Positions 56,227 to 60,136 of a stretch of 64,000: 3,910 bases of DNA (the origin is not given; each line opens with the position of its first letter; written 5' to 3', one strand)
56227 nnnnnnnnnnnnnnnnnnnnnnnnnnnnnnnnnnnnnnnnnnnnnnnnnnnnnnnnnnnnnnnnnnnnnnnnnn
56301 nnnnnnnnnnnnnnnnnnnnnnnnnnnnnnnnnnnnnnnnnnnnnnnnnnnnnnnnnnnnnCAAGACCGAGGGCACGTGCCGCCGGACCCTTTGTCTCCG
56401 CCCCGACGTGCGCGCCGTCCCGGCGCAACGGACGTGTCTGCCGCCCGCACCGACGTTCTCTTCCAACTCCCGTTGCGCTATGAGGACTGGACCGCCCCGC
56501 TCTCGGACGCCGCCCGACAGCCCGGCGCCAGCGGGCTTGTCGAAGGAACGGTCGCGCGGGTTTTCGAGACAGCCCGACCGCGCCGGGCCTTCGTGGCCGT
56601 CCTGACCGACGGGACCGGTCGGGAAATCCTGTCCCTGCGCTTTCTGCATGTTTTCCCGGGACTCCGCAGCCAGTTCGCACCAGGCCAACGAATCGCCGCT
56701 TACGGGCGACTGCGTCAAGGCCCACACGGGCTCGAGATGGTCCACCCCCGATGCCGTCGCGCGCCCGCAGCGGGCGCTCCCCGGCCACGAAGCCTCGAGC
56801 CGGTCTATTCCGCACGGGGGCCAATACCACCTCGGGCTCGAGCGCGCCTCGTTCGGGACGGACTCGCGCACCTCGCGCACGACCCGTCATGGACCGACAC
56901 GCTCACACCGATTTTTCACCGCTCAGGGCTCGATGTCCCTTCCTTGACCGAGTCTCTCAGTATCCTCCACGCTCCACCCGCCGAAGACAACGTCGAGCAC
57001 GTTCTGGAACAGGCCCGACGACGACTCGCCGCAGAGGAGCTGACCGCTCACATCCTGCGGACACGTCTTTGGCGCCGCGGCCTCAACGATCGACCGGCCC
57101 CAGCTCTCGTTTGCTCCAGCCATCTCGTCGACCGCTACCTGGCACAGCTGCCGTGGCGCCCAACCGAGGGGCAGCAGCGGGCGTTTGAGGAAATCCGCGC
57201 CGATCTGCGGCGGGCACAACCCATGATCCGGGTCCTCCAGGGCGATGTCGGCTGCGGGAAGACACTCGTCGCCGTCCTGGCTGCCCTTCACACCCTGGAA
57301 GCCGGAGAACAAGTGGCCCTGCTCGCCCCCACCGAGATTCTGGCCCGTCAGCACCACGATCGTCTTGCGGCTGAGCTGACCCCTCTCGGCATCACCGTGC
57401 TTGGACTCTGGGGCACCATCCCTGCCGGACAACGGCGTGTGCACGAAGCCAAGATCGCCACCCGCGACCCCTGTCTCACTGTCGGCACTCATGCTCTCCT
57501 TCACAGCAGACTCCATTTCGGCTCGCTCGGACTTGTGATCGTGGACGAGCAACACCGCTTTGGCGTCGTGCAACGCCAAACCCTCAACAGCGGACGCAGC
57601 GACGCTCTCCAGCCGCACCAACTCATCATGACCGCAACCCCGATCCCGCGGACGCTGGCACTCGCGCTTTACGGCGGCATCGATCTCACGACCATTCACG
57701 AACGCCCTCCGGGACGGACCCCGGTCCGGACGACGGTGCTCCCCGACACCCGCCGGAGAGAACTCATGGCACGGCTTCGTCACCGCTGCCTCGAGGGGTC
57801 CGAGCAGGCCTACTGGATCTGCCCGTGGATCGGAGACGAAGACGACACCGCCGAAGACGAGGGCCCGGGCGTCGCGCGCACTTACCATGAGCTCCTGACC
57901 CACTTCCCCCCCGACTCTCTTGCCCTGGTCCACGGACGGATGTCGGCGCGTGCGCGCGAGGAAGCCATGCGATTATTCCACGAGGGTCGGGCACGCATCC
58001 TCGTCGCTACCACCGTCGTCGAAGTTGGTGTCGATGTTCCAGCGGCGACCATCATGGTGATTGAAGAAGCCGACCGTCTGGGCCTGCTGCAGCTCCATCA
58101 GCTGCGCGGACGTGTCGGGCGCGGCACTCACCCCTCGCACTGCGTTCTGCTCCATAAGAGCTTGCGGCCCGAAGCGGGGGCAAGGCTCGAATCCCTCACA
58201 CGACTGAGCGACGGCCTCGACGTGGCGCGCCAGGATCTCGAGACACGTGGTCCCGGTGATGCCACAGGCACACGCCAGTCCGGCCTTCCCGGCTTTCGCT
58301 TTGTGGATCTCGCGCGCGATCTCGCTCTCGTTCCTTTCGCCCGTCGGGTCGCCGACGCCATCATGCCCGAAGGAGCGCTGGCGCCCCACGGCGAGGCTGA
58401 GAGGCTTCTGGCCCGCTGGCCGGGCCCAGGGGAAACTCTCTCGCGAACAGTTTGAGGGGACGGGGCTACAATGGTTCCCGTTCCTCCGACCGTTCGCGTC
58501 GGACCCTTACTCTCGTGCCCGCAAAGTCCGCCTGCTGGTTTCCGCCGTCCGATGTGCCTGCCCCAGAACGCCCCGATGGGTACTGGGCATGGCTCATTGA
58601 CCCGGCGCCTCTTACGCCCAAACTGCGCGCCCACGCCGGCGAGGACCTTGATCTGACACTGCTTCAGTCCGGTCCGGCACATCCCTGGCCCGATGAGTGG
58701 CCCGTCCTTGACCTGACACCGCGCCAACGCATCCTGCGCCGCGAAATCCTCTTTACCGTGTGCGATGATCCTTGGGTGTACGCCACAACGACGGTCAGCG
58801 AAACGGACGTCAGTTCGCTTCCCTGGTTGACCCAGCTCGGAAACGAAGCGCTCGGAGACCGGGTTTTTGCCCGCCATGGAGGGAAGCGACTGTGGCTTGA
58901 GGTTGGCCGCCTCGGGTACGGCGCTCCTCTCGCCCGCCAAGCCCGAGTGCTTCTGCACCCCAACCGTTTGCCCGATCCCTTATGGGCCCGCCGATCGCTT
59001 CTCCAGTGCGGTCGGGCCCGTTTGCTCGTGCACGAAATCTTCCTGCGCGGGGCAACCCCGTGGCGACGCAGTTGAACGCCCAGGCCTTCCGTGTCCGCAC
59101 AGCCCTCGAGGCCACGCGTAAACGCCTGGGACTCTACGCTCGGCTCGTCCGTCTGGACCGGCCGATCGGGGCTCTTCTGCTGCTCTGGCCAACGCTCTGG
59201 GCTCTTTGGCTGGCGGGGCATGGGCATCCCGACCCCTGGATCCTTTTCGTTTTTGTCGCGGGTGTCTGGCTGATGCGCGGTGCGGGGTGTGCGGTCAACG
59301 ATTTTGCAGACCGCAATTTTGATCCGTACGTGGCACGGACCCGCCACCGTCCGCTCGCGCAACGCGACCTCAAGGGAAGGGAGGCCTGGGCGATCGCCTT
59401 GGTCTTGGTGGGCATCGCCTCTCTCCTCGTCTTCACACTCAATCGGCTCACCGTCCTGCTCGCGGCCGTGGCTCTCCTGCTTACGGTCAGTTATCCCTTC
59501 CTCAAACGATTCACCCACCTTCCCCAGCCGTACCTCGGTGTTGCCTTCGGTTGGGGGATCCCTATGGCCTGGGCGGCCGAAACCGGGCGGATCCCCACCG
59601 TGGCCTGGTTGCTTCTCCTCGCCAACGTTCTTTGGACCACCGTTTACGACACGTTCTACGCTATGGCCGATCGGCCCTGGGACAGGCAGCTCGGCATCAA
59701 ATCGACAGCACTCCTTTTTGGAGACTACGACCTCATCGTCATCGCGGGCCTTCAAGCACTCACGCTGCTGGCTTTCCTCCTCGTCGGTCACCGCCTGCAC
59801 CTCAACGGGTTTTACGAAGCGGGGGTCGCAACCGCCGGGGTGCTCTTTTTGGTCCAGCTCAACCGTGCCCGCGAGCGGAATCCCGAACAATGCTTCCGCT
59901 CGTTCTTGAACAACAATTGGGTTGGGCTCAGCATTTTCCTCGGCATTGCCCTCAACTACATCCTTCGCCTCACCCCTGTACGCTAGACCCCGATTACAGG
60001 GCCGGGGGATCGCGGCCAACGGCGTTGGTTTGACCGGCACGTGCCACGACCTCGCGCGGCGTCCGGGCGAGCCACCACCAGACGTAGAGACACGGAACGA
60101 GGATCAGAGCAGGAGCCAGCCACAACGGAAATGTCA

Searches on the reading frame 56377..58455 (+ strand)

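Call 17: search_protein_families(library=pfam, proteins=[window:56377-58455:+], max_evalue=0.001)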
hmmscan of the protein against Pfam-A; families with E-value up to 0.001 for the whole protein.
window:56377-58455:+ (692 aa): 7 families
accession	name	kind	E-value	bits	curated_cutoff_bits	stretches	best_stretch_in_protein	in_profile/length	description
PF00270.35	DEAD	-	6.2e-21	75.3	26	1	263-426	1-163/167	DEAD/DEAH box helicase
PF00271.37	Helicase_C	-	4.9e-15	56.2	23.5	1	514-582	41-108/110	Helicase conserved C-terminal domain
PF19833.4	RecG_dom3_C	-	1.2e-08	35.3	26.8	1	611-666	2-58/87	ATP-dependent DNA helicase RecG, domain 3, C-terminal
PF04851.21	ResIII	-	7.9e-08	32.8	22.5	1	262-422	4-162/164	Type III restriction enzyme, res subunit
PF22590.2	Cas3-like_C_2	-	2.4e-05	25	27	1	501-583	17-104/106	CRISPR-associated nuclease/helicase Cas3, C-terminal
PF13604.12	AAA_30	-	4.2e-05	23.8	27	1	264-394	4-99/191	AAA domain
PF01336.31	tRNA_anti-codon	-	0.00051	20.4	27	0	55-127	3-73/75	OB-fold nucleic acid binding domain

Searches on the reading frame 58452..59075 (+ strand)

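Call 17: search_protein_families(library=pfam, proteins=[window:58452-59075:+], max_evalue=0.001)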
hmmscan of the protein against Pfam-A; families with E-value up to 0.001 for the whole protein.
window:58452-59075:+ (207 aa): 1 family
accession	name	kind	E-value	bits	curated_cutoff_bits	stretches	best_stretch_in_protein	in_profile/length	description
PF04345.18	Chor_lyase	-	4.7e-15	56.1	23.6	1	26-200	4-159/168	Chorismate lyase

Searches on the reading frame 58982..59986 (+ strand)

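Call 17: search_protein_families(library=pfam, proteins=[window:58982-59986:+], max_evalue=0.001)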
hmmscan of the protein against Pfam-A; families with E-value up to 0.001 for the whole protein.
window:58982-59986:+ (334 aa): 1 family
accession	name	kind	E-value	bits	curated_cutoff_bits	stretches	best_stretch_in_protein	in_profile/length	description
PF01040.23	UbiA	-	2.1e-64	217.7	34.2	1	67-309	1-245/250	UbiA prenyltransferase family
